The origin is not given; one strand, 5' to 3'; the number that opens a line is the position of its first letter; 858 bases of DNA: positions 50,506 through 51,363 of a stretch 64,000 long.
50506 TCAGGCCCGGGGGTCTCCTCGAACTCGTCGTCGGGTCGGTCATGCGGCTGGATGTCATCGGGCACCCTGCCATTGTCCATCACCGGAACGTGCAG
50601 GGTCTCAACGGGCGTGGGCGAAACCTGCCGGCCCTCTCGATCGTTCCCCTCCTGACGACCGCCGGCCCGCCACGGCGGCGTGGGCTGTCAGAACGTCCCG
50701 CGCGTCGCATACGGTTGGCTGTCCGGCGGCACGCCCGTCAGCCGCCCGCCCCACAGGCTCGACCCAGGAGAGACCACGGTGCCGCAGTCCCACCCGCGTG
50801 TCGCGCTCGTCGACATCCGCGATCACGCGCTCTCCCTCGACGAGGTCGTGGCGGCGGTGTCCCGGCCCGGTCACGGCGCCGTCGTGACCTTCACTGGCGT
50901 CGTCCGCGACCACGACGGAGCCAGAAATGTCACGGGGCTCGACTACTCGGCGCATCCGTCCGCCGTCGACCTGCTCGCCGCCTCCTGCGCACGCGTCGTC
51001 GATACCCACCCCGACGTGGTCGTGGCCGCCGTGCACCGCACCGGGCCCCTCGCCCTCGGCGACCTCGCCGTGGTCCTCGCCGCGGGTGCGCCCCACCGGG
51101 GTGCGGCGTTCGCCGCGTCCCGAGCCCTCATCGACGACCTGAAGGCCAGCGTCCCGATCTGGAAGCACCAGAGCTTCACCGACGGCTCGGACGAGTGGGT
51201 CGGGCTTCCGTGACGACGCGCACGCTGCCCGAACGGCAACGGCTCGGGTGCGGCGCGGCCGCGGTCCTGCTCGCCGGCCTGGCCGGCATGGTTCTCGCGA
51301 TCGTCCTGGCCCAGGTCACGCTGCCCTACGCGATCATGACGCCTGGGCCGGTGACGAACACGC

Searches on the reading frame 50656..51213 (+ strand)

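Call 35: search_protein_families(library=pfam, proteins=[window:50656-51213:+], max_evalue=0.00001)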
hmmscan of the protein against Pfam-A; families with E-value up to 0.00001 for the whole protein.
window:50656-51213:+ (185 aa): 1 family
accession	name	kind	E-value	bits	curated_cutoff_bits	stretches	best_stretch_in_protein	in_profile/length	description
PF02391.22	MoaE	-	7.4e-29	100.7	23.4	1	55-164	2-113/114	MoaE protein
